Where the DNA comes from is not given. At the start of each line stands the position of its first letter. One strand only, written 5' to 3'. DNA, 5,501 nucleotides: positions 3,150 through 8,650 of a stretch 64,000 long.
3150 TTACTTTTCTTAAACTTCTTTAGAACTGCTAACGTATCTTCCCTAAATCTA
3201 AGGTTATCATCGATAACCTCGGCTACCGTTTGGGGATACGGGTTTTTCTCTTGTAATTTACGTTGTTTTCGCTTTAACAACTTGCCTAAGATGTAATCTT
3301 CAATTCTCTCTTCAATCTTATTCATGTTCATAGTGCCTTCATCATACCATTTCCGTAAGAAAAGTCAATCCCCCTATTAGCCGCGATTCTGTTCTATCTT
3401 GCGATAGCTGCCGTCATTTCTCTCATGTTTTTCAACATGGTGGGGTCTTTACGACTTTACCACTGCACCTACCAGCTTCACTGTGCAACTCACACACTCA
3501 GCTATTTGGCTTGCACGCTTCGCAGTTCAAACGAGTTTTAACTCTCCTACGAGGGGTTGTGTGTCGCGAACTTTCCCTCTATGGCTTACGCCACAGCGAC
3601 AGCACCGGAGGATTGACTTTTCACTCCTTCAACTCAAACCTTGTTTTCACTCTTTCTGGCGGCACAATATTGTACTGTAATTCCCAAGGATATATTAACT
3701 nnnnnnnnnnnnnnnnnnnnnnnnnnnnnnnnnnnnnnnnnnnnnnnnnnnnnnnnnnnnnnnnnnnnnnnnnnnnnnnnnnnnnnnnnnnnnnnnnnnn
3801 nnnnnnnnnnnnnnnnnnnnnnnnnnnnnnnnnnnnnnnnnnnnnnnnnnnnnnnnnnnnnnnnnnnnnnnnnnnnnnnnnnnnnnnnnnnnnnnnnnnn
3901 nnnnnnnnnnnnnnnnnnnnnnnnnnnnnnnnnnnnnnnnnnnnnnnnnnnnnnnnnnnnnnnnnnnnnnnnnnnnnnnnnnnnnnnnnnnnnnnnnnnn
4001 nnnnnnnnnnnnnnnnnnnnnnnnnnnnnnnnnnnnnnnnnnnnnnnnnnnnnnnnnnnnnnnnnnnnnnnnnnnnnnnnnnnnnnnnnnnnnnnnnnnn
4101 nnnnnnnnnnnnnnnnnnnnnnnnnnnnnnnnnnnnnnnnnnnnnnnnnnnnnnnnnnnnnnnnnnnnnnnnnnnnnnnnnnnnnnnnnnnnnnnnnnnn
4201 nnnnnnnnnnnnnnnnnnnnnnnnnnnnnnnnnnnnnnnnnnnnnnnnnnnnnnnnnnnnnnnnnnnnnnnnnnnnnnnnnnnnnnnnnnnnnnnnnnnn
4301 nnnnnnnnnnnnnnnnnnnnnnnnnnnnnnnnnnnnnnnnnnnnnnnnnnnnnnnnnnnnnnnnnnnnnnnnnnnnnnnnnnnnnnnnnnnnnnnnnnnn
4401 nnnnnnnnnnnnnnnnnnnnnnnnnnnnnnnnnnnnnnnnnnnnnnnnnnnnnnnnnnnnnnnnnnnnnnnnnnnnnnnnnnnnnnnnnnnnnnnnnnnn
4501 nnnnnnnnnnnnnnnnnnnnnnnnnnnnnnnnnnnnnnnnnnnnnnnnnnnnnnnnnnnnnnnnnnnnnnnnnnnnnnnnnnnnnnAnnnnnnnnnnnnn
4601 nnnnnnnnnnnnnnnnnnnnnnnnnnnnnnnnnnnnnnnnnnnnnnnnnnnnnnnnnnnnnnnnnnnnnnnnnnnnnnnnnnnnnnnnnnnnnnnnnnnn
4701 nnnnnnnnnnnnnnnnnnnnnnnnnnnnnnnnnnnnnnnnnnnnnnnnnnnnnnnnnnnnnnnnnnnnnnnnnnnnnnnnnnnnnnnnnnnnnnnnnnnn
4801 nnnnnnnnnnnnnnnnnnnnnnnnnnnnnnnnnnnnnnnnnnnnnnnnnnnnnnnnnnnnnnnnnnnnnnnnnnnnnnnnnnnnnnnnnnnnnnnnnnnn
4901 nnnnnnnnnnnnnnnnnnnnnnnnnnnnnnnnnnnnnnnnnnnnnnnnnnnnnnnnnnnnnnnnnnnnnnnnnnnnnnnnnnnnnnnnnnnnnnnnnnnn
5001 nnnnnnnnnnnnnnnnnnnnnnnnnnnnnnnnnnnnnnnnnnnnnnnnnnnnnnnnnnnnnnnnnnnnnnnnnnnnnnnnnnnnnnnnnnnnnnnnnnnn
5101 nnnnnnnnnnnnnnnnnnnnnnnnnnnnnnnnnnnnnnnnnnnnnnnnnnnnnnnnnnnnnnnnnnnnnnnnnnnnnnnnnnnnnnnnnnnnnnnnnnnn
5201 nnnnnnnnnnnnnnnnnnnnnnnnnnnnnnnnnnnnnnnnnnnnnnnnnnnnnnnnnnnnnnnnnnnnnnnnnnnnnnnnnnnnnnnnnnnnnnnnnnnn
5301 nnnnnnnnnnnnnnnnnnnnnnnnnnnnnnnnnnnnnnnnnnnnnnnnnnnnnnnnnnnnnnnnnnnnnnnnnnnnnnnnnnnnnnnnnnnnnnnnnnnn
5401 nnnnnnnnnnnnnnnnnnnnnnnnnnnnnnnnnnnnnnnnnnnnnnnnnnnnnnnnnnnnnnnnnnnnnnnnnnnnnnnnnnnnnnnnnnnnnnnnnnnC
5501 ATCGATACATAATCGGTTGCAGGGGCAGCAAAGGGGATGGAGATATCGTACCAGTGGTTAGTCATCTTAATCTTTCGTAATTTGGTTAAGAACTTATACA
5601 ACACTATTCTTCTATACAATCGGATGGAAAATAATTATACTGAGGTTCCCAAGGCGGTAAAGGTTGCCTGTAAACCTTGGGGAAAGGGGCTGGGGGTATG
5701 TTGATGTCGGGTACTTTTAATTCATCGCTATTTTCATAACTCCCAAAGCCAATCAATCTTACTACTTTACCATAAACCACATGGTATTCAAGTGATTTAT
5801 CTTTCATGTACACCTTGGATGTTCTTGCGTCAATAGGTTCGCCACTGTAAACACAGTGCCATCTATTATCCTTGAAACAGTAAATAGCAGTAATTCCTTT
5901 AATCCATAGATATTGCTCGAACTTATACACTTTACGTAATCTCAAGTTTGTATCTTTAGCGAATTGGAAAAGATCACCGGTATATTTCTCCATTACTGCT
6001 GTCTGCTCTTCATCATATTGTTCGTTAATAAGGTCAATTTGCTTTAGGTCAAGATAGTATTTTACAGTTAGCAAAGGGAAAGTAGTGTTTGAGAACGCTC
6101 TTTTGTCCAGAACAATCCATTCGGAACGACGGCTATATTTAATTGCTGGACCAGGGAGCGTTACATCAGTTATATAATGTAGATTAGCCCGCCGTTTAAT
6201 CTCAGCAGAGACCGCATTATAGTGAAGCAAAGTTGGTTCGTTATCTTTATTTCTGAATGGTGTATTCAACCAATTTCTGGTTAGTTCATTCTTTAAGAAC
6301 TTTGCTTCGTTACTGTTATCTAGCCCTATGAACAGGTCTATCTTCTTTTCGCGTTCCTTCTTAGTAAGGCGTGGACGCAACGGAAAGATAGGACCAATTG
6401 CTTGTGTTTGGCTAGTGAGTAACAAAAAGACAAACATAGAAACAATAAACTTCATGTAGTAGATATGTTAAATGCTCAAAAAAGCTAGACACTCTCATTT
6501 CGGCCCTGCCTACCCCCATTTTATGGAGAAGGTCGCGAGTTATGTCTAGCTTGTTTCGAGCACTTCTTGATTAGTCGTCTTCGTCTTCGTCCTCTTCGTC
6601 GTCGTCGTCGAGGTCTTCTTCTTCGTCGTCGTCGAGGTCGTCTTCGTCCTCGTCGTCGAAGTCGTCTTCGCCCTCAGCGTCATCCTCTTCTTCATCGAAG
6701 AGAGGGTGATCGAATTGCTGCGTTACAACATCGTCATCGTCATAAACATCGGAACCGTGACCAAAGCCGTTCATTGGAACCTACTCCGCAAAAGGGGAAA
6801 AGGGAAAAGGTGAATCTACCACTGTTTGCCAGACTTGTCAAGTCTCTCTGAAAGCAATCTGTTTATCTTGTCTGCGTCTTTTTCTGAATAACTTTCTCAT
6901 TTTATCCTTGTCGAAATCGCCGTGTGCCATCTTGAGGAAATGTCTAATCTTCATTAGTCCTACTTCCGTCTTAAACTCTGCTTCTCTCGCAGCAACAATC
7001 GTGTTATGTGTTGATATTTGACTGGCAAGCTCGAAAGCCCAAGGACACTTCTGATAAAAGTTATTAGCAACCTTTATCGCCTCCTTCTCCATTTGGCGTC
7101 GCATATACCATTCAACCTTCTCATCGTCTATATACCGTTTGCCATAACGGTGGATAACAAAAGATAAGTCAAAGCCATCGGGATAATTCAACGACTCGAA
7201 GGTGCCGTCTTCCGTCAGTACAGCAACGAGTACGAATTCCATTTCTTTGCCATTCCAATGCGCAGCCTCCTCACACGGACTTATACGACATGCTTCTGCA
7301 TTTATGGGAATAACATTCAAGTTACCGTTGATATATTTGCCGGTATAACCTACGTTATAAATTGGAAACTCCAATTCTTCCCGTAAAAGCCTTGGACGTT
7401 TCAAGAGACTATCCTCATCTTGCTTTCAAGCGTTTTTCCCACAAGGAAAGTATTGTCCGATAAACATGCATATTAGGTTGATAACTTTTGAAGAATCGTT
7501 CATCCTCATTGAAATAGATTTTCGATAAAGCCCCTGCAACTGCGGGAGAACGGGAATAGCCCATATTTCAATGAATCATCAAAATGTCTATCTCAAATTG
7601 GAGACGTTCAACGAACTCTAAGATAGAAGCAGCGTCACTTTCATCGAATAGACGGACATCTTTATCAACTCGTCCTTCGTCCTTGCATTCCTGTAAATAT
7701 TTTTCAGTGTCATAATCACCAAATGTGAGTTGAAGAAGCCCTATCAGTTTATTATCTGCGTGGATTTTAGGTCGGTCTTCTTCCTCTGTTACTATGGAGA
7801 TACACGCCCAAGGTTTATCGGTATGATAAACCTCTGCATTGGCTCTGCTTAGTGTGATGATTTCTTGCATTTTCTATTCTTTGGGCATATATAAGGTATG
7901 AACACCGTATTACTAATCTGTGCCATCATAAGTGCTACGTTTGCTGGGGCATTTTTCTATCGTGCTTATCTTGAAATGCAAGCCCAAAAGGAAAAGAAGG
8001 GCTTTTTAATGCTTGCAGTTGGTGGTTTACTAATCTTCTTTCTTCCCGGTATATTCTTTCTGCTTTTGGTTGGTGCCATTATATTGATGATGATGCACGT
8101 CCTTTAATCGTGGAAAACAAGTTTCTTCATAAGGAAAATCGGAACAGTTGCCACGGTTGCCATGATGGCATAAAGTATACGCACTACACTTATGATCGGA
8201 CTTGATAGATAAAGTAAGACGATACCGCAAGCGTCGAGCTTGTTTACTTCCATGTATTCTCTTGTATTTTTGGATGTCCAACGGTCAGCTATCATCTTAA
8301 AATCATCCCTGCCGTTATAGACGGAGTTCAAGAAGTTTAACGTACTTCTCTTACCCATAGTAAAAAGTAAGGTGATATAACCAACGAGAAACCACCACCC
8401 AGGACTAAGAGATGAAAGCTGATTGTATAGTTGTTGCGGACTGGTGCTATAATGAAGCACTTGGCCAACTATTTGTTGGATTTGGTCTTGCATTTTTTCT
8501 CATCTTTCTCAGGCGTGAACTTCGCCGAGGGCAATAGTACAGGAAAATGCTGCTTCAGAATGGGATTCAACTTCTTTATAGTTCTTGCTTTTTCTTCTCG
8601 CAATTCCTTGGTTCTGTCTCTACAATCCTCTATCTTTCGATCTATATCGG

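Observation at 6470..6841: Stand-alone transcription unit for a 67-aa poly-Asp/Glu protein (candidate DNA mimic / anti-restriction early gene)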

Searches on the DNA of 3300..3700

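Call 77: search_rna_families(source=window, start=3300, end=3700, threshold=evalue, max_evalue=1)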
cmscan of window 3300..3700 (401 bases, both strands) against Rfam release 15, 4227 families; matches with E-value up to 1: 1.
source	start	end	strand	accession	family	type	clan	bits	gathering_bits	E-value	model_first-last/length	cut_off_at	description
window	3361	3616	-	RF00010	RNaseP_bact_a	Gene; ribozyme;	CL00002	42.8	100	3.4e-12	1-367/367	no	Bacterial RNase P class A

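Call 78: search_rna_families(source=window, start=3300, end=3700, threshold=evalue, max_evalue=0.001, show_alignments=1)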
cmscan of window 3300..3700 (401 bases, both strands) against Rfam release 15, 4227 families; matches with E-value up to 0.001: 1.
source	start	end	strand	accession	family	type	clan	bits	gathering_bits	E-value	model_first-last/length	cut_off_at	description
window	3361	3616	-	RF00010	RNaseP_bact_a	Gene; ribozyme;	CL00002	42.8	100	3.4e-12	1-367/367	no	Bacterial RNase P class A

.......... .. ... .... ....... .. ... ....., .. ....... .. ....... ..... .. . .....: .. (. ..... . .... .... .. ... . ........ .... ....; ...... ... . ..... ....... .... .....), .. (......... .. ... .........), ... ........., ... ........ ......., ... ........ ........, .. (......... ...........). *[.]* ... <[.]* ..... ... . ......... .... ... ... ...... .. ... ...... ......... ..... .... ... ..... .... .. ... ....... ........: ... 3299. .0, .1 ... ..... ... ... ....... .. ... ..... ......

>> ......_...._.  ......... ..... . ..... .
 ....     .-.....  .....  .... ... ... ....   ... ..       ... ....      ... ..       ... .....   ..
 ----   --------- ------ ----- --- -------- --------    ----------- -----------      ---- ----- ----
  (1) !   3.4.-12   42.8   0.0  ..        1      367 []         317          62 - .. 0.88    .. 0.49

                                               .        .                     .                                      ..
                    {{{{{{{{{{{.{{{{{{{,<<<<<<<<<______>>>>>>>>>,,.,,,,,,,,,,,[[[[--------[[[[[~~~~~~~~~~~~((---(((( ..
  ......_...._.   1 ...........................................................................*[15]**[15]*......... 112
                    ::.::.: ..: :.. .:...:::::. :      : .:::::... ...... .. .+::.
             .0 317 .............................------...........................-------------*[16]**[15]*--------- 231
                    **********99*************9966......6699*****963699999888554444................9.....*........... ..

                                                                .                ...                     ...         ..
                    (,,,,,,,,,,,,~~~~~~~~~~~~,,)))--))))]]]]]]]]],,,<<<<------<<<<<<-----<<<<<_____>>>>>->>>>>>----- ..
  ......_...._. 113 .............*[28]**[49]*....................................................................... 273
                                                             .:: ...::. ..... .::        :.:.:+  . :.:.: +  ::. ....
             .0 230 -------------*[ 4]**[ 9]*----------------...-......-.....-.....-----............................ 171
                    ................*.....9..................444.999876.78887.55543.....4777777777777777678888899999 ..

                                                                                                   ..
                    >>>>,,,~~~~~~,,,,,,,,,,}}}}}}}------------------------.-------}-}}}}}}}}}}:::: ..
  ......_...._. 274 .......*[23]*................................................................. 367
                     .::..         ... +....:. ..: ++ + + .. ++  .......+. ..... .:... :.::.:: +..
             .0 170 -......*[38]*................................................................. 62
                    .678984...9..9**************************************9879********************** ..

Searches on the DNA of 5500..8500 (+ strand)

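Call 3: search_dna_similar(query=window:5500-8500:+, collection=phages, mode=near)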
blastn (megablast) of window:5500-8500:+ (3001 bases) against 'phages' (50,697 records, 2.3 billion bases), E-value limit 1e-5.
No match.

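Call 27: search_rna_families(source=window, start=6400, end=6900, threshold=evalue, max_evalue=10)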
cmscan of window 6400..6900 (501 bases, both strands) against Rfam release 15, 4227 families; matches with E-value up to 10: 5.
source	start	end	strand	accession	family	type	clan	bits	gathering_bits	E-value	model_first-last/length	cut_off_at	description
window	6631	6675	+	RF01059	mir-598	Gene; miRNA;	-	17.5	69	0.76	1-80/80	no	mir-598 microRNA precursor family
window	6672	6698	-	RF01139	sR2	Gene; snRNA; snoRNA; CD-box;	-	12.3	42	3.3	28-57/57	no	Small nucleolar RNA sR2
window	6573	6597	-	RF01306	sR52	Gene; snRNA; snoRNA; CD-box;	-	11.8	50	7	1-60/60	no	Small nucleolar RNA sR52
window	6672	6741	-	RF01276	sR53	Gene; snRNA; snoRNA; CD-box;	-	11.4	49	4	1-60/60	no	Small nucleolar RNA sR53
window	6808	6900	-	RF01389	isrF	Gene; sRNA;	-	7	40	9.7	199-292/292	5'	isrF Hfq binding RNA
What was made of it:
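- Tried and rejected: Rfam on the hairpin and leader at E <= 10 gave only chance-level hits (call 27).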

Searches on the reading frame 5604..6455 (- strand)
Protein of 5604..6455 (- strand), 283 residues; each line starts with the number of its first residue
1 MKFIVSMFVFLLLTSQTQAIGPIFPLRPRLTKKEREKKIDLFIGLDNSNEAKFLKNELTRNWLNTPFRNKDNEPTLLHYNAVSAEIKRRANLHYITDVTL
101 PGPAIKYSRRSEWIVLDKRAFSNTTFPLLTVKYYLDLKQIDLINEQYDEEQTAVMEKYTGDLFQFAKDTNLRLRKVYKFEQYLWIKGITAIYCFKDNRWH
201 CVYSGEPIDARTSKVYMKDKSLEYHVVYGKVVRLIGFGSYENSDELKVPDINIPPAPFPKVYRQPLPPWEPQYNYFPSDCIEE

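Call 10: search_protein_families(library=phrogs, proteins=[window:5604-6455:-], max_evalue=0.01)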
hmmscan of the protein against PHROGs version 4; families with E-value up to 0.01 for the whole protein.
window:5604-6455:- (283 aa): 0 families

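Call 12: search_protein_families(library=pfam, proteins=[window:5604-6455:-], max_evalue=0.1)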
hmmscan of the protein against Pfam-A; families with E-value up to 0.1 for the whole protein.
window:5604-6455:- (283 aa): 0 families

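Call 14: find_encoding_contigs(protein=window:5604-6455:-, flank=10000, max_places=10)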
Protein window:5604-6455:- (283 aa): no gene with exactly this product is on record in the collection.

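Call 22: find_related_loci(query=window:5604-6455:-, collection=viral_contigs, flank=6000)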
Query window:5604-6455:- (283 aa) in viral_contigs; peptide patterns used: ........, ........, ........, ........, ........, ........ (x = any residue, [..] = any of these).
14 stretches matched a pattern, but none encodes a relative of the query by tblastn (E <= 1e-3).

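Call 34: find_homologous_proteins(query=window:5604-6437:-, max_evalue=0.001)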
Query window:5604-6437:- (277 aa): 1 proteins with E <= 0.001 among 256 candidates.
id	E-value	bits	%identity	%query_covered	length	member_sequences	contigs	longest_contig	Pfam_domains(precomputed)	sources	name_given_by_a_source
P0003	3.6e-188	642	100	100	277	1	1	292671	-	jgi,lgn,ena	-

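Call 74: search_protein_families(library=ncbifam, proteins=[window:5607-6455:-], max_evalue=0.1)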
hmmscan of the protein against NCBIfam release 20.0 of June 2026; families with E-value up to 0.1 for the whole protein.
window:5607-6455:- (283 aa): 0 families
